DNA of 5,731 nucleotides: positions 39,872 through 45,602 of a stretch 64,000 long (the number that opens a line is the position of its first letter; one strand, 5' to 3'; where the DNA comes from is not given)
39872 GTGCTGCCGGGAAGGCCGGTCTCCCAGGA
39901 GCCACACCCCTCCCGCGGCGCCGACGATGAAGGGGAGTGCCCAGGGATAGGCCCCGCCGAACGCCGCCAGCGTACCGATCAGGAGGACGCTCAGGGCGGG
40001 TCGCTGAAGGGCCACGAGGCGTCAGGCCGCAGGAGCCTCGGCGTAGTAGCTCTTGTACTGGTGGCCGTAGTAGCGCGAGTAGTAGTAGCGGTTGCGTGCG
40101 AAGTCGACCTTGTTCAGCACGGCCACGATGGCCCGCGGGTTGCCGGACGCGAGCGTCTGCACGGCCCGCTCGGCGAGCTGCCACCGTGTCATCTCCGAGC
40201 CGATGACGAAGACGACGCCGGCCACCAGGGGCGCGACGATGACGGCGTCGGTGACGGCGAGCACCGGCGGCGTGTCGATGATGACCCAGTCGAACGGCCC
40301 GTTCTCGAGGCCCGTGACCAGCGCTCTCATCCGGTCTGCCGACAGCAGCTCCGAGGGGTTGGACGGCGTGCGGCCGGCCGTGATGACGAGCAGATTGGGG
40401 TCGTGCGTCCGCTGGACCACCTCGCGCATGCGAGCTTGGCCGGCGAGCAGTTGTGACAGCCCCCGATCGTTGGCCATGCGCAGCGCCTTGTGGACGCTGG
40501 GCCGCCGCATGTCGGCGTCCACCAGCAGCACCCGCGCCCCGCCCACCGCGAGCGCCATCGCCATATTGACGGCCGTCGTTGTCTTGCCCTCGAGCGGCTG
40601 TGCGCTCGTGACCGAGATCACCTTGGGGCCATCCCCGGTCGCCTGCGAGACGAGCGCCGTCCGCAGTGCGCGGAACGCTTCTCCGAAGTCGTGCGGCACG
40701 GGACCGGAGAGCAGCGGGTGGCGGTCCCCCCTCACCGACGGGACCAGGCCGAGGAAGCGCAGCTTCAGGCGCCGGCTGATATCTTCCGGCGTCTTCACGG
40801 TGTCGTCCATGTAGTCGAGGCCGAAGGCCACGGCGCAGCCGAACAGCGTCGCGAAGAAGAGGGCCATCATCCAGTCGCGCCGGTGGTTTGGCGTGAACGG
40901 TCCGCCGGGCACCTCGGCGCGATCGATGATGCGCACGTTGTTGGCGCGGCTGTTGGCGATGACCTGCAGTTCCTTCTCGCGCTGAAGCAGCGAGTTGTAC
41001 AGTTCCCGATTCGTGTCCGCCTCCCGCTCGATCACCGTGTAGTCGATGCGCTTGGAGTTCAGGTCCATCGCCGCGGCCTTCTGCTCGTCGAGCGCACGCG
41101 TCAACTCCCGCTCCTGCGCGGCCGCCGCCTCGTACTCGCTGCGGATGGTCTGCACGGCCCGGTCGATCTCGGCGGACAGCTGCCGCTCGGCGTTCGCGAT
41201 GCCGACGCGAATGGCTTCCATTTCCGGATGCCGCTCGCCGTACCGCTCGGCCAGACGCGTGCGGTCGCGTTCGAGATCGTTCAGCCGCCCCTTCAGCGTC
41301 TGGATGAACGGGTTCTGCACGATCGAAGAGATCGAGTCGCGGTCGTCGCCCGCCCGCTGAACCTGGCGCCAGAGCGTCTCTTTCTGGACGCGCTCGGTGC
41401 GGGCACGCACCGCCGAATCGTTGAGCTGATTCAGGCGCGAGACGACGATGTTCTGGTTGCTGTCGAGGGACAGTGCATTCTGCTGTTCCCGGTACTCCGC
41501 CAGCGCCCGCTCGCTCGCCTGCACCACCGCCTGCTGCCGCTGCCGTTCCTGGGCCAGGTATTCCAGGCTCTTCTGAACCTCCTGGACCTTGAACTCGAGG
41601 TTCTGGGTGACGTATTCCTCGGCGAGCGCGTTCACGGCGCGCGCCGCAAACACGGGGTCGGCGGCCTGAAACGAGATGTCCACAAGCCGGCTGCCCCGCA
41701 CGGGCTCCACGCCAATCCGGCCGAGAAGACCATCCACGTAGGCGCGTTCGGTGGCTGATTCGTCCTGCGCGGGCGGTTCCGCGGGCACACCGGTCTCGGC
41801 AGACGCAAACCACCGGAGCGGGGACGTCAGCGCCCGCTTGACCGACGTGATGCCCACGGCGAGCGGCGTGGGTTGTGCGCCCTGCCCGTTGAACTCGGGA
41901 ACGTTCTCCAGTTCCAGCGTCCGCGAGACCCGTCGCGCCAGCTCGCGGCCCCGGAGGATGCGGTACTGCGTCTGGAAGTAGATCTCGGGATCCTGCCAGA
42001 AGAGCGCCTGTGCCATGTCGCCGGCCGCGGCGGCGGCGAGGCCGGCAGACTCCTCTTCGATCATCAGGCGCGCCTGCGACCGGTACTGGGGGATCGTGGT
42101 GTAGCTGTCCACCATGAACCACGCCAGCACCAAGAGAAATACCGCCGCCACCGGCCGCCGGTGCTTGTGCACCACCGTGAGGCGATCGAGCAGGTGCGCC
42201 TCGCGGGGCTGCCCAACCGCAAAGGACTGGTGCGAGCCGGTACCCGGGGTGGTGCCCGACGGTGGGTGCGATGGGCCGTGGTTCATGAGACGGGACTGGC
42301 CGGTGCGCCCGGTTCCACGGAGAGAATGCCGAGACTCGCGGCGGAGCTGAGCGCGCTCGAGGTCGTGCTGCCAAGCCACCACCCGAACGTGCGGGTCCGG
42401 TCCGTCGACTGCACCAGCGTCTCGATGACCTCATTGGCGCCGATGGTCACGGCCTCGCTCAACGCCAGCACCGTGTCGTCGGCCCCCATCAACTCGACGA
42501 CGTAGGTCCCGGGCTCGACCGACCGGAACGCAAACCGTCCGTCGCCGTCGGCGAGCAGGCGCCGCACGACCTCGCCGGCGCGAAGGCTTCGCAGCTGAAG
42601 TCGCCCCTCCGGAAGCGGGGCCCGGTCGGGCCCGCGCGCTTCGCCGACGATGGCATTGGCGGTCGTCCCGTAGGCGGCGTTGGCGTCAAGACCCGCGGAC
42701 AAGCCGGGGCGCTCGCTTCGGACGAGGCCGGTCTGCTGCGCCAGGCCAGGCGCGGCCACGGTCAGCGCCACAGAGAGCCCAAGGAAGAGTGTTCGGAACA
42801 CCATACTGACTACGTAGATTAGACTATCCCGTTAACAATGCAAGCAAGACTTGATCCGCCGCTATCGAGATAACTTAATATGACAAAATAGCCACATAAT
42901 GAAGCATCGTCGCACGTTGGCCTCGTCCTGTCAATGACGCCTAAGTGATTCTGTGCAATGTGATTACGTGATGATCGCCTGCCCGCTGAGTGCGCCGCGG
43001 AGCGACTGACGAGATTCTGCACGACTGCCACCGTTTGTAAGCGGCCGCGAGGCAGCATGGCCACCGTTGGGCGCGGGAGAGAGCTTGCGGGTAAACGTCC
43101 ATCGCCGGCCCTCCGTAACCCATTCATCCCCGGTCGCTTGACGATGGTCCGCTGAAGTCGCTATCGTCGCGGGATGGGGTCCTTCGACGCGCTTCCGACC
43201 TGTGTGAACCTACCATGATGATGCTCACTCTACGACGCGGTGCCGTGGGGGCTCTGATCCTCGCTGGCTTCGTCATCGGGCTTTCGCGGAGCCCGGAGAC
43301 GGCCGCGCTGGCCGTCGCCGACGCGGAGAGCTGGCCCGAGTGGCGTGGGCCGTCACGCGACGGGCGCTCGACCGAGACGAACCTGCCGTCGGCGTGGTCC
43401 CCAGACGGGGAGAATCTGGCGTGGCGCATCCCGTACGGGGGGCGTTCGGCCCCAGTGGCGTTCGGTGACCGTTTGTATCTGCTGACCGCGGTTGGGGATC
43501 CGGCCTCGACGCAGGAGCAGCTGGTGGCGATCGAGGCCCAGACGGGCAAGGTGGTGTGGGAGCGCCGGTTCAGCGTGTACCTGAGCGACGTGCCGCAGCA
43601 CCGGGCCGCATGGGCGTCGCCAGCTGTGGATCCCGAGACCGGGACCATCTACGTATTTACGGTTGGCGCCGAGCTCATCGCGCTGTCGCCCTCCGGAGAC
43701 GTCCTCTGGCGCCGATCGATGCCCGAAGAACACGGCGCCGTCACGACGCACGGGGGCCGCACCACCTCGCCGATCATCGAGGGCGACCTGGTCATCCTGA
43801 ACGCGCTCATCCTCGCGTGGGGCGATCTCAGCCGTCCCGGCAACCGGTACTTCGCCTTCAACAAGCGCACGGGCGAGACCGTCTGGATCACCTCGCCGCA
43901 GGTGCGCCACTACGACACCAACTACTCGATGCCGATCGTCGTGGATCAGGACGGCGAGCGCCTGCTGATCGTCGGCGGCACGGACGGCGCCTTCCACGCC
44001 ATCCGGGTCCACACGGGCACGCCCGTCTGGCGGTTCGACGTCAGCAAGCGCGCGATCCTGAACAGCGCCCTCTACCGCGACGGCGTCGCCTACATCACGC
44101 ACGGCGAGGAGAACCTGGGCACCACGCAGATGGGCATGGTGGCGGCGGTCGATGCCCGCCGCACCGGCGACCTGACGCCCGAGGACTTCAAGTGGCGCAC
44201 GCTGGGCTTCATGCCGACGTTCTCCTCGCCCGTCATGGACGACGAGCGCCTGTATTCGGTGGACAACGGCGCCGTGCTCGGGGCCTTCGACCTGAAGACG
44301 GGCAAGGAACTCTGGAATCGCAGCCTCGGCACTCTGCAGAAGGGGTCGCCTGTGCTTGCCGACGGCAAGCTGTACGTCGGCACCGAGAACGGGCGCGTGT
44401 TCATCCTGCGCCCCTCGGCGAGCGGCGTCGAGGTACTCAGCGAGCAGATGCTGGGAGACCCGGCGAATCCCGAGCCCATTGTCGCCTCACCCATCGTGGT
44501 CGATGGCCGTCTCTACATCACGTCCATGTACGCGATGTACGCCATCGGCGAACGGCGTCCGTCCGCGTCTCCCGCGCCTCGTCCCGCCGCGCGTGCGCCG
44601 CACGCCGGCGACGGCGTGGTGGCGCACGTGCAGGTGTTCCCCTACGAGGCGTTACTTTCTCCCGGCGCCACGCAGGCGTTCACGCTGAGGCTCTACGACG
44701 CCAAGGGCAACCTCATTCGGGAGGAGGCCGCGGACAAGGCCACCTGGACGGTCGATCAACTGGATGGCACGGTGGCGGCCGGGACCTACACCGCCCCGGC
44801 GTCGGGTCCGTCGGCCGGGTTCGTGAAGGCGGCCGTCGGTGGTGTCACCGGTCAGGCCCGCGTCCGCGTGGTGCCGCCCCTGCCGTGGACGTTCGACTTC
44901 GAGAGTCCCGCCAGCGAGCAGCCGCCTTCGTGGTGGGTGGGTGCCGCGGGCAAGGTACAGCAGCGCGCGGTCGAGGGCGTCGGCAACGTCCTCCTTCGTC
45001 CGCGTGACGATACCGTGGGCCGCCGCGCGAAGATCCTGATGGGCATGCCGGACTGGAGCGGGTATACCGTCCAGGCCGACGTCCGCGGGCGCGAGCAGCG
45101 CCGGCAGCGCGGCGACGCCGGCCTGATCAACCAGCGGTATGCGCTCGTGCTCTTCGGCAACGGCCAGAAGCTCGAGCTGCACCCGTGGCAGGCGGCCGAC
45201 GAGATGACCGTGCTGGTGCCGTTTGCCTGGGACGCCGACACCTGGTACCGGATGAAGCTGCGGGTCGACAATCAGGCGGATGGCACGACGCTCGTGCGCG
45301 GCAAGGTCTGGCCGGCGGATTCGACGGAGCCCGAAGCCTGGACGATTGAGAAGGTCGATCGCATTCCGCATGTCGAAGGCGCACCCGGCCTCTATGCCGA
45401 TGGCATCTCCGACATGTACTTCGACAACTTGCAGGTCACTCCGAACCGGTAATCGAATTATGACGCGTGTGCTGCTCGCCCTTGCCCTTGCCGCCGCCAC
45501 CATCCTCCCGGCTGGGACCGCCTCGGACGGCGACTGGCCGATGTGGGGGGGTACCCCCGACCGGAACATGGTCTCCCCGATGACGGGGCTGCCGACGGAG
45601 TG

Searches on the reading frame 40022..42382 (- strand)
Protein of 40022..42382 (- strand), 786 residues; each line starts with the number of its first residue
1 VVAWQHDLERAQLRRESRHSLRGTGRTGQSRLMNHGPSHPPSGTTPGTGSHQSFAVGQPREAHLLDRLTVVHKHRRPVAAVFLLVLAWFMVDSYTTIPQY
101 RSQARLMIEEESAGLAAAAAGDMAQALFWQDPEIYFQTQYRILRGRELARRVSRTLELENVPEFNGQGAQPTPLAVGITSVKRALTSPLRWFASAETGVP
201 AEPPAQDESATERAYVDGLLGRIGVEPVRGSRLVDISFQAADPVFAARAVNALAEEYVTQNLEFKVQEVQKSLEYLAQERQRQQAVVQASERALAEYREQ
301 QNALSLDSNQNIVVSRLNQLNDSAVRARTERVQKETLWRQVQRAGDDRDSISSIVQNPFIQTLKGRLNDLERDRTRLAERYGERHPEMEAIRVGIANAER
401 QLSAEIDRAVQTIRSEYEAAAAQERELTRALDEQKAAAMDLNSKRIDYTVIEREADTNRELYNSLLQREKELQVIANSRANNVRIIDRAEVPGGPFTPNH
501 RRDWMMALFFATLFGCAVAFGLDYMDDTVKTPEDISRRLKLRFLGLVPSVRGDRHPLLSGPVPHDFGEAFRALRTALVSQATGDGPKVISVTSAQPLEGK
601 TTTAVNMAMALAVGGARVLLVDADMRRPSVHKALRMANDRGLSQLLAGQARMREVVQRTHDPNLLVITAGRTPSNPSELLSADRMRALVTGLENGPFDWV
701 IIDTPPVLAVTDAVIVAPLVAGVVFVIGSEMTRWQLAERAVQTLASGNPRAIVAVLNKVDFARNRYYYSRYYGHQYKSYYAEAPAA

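Call 14: search_protein_families(library=pfam, proteins=[window:40022-42382:-], max_evalue=0.0001)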
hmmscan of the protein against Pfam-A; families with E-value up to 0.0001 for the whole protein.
window:40022-42382:- (786 aa): 4 families
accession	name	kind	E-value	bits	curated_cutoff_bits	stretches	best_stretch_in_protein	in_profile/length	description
PF13614.12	AAA_31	-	3e-14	53.8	27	1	587-714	2-135/177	AAA domain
PF13807.11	GNVR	-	8.1e-13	48.5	27.7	1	451-520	9-78/82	G-rich domain on putative tyrosine kinase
PF10609.15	ParA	-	1.1e-07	32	27.1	1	587-748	4-164/246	NUBPL iron-transfer P-loop NTPase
PF01656.29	CbiA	-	5.7e-07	30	25.4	1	598-681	10-54/125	CobQ/CobB/MinD/ParA nucleotide binding domain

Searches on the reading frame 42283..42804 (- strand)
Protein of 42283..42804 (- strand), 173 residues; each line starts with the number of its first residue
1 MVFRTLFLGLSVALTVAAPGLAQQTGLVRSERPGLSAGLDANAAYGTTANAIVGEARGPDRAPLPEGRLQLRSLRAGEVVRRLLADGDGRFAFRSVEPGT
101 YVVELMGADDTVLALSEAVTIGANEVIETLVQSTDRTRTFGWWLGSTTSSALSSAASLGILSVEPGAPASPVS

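Call 33: search_protein_families(library=pfam, proteins=[window:42283-42804:-], max_evalue=0.0001)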
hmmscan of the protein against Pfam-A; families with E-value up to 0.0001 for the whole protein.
window:42283-42804:- (173 aa): 1 family
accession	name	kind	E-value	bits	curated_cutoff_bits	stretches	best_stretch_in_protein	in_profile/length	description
PF13620.12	CarboxypepD_reg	-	2.5e-05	25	32.3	0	52-105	2-54/82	Carboxypeptidase regulatory-like domain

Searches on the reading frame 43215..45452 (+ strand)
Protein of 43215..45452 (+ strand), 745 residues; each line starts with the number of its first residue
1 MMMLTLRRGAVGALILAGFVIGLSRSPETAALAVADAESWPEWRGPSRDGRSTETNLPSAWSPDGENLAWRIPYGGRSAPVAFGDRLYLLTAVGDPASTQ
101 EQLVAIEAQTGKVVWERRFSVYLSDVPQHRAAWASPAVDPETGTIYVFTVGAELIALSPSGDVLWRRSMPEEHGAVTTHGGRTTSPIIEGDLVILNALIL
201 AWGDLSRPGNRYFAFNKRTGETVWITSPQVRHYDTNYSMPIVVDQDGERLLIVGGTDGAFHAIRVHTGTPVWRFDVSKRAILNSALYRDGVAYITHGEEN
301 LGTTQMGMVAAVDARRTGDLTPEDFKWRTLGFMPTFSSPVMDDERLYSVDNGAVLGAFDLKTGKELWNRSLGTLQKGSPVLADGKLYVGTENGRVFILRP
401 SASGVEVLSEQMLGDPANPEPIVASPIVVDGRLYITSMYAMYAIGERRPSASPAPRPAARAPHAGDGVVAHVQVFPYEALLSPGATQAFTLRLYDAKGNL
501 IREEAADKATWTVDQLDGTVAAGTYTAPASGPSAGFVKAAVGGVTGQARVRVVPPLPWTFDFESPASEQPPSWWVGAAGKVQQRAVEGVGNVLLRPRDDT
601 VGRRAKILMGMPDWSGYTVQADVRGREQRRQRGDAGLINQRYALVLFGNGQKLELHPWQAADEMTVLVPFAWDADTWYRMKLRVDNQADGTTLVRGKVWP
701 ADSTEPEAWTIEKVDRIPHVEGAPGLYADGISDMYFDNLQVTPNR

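Call 33: search_protein_families(library=pfam, proteins=[window:43215-45452:+], max_evalue=0.0001)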
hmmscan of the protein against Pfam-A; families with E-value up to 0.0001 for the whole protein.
window:43215-45452:+ (745 aa): 3 families
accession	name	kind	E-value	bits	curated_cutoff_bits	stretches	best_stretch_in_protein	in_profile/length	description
PF13360.13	PQQ_2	-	1.8e-29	103.5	27.6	2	327-450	57-189/233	Outer membrane protein assembly factor BamB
PF01011.28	PQQ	-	7.1e-14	51.8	26.7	1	75-230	48-210/595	Glucose/ethanol/alcohol dehydrogenase, beta-propeller domain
PF13570.13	Beta-prop_ACSF4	-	4e-13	49.9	133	2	233-430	90-265/329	Beta-alanine-activating enzyme, beta-propeller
